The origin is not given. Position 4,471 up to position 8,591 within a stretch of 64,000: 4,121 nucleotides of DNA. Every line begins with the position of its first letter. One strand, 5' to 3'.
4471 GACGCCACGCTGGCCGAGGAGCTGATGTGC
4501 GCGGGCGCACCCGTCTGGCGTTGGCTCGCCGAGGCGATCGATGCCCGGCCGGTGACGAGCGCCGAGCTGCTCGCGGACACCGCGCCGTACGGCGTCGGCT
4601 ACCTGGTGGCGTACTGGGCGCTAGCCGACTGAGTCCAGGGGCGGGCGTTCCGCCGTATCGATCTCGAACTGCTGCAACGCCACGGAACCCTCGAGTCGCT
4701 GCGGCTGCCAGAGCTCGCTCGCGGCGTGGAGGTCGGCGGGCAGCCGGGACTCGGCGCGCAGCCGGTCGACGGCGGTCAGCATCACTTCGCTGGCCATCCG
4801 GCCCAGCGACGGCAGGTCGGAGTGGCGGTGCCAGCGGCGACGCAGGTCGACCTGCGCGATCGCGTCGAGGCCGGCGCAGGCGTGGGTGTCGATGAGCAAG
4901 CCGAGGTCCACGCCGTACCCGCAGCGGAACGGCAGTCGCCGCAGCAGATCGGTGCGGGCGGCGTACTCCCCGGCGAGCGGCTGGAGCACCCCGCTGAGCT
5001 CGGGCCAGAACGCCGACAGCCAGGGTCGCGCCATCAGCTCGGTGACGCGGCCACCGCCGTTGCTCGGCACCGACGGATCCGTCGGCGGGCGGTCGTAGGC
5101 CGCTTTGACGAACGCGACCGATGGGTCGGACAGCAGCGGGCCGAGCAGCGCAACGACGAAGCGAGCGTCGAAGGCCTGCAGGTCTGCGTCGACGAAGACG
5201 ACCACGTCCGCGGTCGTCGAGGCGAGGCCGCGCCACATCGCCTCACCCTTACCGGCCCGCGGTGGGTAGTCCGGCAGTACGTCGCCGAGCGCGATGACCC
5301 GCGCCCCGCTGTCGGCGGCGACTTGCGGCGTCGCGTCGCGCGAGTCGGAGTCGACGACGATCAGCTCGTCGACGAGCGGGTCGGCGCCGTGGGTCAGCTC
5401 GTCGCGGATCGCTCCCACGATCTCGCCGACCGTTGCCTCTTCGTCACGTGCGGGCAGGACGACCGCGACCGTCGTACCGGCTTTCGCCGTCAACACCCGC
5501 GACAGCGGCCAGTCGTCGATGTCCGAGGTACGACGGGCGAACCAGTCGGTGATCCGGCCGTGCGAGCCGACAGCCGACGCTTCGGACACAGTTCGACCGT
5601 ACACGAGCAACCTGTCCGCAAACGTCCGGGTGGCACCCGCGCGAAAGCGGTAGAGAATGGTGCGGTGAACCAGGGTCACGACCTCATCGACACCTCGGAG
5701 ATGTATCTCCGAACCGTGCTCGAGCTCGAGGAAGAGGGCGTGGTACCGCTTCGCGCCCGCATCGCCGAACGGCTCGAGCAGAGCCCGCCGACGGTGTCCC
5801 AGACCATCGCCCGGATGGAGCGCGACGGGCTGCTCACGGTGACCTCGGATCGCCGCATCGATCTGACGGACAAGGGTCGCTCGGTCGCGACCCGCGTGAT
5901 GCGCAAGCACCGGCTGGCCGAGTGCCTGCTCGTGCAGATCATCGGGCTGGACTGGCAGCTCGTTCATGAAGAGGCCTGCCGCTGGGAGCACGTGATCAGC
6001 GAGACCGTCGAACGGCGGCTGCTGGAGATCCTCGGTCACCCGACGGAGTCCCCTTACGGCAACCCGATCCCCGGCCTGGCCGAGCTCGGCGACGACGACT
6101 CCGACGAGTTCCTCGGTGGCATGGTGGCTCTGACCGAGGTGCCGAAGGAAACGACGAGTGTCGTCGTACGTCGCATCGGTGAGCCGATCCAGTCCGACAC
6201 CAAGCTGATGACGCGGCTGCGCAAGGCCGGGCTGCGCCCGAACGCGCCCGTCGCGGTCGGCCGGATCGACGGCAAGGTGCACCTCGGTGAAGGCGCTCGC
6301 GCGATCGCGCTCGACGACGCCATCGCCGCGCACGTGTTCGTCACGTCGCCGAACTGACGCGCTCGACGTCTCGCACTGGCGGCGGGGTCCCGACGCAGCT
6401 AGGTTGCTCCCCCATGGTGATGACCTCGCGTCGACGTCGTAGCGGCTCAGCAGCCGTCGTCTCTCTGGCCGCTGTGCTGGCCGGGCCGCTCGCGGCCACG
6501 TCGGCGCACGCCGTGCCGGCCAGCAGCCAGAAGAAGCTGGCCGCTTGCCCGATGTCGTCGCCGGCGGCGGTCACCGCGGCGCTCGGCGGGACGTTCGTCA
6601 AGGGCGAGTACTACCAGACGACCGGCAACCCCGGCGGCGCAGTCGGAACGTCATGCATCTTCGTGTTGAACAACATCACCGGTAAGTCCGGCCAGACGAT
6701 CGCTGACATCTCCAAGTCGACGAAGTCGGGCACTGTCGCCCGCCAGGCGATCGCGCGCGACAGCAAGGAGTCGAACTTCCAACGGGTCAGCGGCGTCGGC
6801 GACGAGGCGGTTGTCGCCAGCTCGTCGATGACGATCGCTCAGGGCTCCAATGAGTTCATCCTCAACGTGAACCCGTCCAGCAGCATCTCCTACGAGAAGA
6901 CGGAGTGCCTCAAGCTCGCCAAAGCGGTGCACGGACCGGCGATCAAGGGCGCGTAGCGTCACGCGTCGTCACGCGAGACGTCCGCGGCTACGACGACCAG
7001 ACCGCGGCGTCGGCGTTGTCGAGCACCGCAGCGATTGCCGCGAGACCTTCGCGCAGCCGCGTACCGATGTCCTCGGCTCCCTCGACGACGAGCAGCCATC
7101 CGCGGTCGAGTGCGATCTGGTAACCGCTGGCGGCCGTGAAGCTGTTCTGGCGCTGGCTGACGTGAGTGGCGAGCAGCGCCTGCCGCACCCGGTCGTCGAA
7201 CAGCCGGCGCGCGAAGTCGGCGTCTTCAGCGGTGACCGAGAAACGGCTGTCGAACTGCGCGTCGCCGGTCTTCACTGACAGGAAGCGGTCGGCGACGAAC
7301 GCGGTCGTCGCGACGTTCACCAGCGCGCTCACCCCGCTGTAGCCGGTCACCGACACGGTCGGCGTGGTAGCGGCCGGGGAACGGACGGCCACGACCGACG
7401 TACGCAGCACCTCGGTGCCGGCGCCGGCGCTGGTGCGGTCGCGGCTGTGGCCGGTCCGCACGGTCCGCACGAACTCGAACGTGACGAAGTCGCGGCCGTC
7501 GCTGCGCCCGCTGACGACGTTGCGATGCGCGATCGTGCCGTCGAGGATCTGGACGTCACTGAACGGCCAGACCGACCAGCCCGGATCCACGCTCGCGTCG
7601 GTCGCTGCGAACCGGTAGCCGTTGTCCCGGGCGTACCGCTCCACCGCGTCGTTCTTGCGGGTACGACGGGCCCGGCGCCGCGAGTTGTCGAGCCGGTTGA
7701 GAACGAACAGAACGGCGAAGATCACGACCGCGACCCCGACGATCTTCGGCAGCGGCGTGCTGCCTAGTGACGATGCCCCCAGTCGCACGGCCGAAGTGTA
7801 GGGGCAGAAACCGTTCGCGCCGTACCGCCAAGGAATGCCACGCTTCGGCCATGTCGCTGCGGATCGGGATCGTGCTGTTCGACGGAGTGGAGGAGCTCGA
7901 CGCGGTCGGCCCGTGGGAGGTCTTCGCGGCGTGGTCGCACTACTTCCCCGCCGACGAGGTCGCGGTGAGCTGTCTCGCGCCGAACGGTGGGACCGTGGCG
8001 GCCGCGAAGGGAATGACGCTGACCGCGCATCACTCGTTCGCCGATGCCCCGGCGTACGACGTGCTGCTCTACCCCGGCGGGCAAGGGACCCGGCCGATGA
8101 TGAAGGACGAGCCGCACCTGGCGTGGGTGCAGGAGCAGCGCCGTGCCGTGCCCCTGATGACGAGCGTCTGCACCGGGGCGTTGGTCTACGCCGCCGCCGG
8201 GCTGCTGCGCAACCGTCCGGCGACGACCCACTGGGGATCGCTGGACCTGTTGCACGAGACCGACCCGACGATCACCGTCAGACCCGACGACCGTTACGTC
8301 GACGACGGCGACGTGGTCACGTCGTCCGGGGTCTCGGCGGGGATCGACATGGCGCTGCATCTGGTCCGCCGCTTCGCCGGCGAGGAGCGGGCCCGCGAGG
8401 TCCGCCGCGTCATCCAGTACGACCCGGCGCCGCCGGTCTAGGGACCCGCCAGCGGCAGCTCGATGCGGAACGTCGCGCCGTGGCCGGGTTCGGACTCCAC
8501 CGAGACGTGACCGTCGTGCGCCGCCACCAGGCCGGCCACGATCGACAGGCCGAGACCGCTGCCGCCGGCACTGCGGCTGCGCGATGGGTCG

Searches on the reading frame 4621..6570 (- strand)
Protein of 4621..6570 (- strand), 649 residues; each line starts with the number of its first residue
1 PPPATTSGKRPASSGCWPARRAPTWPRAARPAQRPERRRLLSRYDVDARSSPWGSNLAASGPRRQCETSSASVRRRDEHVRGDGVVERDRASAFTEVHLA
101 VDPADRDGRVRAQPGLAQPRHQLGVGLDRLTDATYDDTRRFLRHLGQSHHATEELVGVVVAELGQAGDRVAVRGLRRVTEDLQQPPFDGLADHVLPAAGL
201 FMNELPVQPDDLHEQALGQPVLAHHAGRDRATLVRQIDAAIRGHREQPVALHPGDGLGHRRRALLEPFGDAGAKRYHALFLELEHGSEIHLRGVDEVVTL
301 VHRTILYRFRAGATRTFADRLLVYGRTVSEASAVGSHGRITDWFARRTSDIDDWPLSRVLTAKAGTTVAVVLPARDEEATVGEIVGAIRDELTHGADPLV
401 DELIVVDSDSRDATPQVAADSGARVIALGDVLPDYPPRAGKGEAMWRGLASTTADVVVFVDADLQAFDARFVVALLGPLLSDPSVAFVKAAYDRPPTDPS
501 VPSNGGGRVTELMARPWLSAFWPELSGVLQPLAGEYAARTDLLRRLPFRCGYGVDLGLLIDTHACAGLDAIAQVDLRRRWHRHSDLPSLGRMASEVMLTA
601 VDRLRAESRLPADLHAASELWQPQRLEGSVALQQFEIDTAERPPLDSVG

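Call 48: search_protein_families(library=pfam, proteins=[window:4621-6570:-], max_evalue=0.001)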
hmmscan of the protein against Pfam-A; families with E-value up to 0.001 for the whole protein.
window:4621-6570:- (649 aa): 1 family
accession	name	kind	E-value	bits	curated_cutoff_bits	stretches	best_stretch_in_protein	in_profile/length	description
PF00535.33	Glycos_transf_2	-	7.3e-11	42.7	23.3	1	370-484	2-108/168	Glycosyl transferase family 2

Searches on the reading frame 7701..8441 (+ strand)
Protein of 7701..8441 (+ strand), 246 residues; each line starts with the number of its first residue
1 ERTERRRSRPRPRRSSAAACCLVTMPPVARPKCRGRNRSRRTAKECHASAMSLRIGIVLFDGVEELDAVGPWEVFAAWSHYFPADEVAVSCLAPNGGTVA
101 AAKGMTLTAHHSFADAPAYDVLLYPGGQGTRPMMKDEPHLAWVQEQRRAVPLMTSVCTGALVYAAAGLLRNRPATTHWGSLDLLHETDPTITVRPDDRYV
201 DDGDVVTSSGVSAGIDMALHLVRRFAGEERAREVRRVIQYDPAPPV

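Call 48: search_protein_families(library=pfam, proteins=[window:7701-8441:+], max_evalue=0.001)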
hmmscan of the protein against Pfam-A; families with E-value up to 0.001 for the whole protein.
window:7701-8441:+ (246 aa): 1 family
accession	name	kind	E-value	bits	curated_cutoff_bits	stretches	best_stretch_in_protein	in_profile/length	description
PF01965.30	DJ-1_PfpI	-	2.3e-25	89.8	26.6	1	54-223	2-164/165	DJ-1/PfpI family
